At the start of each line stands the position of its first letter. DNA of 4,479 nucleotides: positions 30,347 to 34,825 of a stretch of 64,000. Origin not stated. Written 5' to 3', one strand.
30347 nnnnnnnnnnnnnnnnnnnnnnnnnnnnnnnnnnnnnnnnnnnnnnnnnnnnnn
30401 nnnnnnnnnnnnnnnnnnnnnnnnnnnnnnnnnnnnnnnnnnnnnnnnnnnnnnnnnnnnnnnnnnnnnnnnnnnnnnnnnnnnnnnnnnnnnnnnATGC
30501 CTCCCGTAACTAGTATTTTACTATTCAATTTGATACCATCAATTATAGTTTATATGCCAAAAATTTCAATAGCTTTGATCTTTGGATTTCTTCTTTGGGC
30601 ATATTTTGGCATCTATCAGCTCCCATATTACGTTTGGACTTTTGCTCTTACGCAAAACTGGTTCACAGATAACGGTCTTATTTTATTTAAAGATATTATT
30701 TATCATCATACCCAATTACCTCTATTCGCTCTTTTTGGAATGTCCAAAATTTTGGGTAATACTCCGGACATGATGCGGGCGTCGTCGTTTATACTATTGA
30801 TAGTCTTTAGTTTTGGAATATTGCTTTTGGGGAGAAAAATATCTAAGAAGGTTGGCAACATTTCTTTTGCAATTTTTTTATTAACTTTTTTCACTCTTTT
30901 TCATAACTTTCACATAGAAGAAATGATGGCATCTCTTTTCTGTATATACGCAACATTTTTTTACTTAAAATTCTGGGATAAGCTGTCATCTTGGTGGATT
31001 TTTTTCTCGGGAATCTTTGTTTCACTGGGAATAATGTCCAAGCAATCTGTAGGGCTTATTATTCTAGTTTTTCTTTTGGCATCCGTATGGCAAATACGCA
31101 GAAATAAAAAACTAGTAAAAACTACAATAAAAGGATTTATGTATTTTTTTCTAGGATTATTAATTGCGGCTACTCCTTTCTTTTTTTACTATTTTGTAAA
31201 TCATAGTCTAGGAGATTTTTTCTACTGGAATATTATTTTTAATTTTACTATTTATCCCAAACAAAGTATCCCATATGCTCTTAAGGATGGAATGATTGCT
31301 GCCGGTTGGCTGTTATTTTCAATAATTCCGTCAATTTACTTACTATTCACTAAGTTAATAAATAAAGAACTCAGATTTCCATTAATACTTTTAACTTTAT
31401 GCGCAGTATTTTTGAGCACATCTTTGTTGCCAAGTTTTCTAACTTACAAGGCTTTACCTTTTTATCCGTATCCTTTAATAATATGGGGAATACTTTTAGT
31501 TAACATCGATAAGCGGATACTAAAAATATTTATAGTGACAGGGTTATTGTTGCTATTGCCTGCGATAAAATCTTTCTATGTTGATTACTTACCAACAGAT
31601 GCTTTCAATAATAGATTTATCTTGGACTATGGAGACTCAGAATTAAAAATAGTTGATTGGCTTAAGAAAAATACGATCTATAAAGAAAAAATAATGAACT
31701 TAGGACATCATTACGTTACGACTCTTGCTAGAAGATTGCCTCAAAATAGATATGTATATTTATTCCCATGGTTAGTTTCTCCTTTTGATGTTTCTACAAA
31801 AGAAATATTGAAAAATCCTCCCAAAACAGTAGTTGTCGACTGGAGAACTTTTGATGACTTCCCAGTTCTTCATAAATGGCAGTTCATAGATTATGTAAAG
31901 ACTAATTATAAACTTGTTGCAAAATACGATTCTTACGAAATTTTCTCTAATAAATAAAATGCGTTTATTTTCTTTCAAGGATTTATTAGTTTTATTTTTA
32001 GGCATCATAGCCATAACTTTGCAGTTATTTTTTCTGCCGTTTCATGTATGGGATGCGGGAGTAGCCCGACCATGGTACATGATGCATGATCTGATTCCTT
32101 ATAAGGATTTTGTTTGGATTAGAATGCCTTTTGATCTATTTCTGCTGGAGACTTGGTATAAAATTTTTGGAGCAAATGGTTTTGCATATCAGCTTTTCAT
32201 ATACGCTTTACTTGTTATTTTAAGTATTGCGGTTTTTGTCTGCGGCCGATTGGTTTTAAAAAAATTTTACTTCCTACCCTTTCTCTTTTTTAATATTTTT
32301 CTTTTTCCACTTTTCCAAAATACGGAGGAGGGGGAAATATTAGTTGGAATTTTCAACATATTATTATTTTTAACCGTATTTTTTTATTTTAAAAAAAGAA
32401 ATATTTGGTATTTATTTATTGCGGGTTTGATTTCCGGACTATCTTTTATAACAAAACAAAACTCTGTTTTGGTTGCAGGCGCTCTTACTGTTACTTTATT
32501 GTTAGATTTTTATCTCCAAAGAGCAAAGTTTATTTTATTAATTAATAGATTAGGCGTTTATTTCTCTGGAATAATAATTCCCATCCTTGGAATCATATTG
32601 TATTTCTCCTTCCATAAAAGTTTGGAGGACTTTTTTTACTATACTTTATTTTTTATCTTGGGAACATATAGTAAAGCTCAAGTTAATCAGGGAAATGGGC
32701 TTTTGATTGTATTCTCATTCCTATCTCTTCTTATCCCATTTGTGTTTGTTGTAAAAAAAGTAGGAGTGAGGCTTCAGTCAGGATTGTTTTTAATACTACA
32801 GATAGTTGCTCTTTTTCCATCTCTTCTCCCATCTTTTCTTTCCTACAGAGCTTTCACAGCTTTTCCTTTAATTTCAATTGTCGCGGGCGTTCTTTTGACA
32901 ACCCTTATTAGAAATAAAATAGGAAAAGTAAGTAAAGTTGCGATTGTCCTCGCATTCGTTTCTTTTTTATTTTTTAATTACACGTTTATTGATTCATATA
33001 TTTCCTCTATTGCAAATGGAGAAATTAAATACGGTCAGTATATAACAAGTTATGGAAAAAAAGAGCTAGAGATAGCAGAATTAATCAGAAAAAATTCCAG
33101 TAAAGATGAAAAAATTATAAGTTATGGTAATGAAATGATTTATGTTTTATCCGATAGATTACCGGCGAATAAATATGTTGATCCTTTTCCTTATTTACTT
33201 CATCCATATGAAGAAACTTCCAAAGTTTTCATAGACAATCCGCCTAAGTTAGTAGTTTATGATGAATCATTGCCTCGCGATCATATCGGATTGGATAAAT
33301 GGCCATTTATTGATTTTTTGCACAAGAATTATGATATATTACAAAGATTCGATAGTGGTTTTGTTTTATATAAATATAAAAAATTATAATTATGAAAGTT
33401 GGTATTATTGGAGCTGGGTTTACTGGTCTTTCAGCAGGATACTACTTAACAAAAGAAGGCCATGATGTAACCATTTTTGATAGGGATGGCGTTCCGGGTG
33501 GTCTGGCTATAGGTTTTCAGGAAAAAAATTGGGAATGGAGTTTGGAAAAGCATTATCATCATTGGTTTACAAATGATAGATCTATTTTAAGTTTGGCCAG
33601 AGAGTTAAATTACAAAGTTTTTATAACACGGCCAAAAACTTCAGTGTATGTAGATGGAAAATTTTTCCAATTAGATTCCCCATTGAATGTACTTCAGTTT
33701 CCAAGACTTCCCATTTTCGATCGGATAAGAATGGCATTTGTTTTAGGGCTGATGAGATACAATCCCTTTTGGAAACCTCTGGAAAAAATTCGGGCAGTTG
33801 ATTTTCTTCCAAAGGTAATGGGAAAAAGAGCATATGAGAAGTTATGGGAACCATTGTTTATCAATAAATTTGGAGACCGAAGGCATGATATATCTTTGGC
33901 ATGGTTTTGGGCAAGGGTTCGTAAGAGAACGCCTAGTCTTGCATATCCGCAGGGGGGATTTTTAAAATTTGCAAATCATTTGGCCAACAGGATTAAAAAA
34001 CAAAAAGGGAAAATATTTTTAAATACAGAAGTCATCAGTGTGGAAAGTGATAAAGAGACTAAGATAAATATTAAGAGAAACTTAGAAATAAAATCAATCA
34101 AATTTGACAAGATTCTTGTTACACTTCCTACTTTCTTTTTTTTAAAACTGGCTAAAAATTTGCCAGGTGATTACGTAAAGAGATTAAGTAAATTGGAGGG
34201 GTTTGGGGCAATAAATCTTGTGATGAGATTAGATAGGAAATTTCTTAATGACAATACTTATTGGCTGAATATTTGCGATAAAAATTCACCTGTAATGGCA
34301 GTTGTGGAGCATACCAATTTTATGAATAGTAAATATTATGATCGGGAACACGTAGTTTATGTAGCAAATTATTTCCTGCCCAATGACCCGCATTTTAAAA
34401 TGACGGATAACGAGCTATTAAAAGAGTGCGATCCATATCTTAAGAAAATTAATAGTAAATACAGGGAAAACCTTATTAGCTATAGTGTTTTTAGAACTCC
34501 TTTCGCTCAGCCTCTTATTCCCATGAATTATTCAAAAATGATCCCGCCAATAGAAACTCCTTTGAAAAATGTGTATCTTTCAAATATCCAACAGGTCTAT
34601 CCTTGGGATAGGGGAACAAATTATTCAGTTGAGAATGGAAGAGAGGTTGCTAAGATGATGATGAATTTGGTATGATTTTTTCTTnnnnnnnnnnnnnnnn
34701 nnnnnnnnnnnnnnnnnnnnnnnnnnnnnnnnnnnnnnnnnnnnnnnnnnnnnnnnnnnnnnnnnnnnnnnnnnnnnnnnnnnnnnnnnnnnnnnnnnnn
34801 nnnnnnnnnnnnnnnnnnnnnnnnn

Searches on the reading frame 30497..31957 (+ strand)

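Call 10: search_protein_families(library=pfam, proteins=[window:30497-31957:+])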
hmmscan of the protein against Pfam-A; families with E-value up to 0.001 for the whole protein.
window:30497-31957:+ (486 aa): 1 family
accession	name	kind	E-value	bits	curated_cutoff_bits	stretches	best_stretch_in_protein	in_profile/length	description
PF13231.12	PMT_2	-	3.3e-08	34.4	26.1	1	76-223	7-153/160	Dolichyl-phosphate-mannose-protein mannosyltransferase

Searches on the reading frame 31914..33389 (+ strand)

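Call 10: search_protein_families(library=pfam, proteins=[window:31914-33389:+])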
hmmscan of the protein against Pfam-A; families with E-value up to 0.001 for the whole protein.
window:31914-33389:+ (491 aa): 1 family
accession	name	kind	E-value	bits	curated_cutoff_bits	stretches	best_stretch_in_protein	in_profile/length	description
PF13231.12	PMT_2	-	0.00051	20.7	26.1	1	72-206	4-138/160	Dolichyl-phosphate-mannose-protein mannosyltransferase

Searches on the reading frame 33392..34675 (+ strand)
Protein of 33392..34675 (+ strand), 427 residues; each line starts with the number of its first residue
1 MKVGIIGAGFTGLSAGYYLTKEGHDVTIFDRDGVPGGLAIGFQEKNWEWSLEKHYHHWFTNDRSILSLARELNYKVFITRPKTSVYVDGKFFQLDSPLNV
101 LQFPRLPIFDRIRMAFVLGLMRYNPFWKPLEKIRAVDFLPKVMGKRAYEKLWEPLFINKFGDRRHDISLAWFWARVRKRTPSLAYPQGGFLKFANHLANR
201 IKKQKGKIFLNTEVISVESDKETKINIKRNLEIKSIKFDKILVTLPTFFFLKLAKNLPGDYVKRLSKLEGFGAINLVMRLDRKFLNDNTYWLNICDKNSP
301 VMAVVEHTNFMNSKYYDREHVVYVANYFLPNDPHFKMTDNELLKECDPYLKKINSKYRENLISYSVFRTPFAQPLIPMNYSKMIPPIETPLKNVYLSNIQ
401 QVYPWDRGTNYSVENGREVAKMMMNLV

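Call 10: search_protein_families(library=pfam, proteins=[window:33392-34675:+])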
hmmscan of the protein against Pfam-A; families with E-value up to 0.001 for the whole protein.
window:33392-34675:+ (427 aa): 6 families
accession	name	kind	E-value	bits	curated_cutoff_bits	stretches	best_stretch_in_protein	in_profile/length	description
PF01593.30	Amino_oxidase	-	1.1e-20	74.8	19.8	1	10-396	1-415/443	Flavin containing amine oxidoreductase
PF13450.12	NAD_binding_8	-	1.6e-11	44.7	21.9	1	5-71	1-67/68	NAD(P)-binding Rossmann-like domain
PF01266.30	DAO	-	1.8e-11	44.6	27.9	1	3-225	2-185/353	FAD dependent oxidoreductase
PF00070.33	Pyr_redox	-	7.3e-07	30.1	22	1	2-33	1-32/82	Pyridine nucleotide-disulphide oxidoreductase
PF07992.20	Pyr_redox_2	-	0.00011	22.1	26.1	0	2-36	2-37/291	Pyridine nucleotide-disulphide oxidoreductase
PF03486.20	HI0933_like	-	0.00083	19.3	50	0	2-33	2-33/244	HI0933-like protein Rossmann domain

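Call 67: search_protein_families(library=ncbifam, proteins=[window:33392-34675:+], max_evalue=0.00001)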
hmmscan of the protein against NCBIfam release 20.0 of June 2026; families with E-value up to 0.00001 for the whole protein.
window:33392-34675:+ (427 aa): 18 families
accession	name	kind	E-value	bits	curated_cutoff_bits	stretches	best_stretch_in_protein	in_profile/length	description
NF005560.0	PRK07233.1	equivalog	1.4e-123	413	252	1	1-424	1-429/435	hypothetical protein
NF005548.0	PRK07208.1-4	equivalog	1.3e-21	76.7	389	2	2-101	5-102/488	hypothetical protein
NF005547.0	PRK07208.1-3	equivalog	1.4e-17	63.7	380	1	3-390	7-405/465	hypothetical protein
NF005545.0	PRK07208.1-1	equivalog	1.5e-15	56.5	451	1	3-94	10-101/504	hypothetical protein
TIGR03467.1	HpnE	equivalog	2.2e-15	56.9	283.05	1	3-284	1-298/430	hydroxysqualene dehydroxylase HpnE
TIGR02731.1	phytoene_desat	equivalog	1.5e-13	50.3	569.4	1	2-144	1-137/453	15-cis-phytoene desaturase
TIGR02733.1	desat_CrtD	equivalog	1.1e-10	40.9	549.7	0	2-48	3-49/492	C-3',4' desaturase CrtD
TIGR02734.1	crtI_fam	subfamily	2.4e-10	39.7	238.1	1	4-49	2-47/504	phytoene desaturase family protein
NF009454.0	PRK12814.1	equivalog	9.4e-09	34.2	916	1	2-38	195-231/657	putative NADPH-dependent glutamate synthase small subunit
NF058655.1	CrtID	equivalog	1.4e-08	34.1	640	1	3-50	1-48/478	bifunctional phytoene desaturase/3,4-desaturase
NF009410.0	PRK12771.1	subfamily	1.6e-08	33.6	516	1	2-38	140-176/566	NAD(P)-binding protein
NF009409.0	PRK12770.1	subfamily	2.5e-08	33.4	343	1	2-40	20-58/360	putative glutamate synthase subunit beta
TIGR03315.1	Se_ygfK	equivalog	1.9e-07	28.9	835.3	1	2-38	539-575/1012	putative selenate reductase subunit YgfK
TIGR00562.1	proto_IX_ox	equivalog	2.8e-07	29.5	97.85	1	2-162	4-167/470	protoporphyrinogen oxidase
NF045689.1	BCarotKetCrtO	equivalog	7.3e-07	28.1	1000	0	3-39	6-42/563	beta-carotene ketolase CrtO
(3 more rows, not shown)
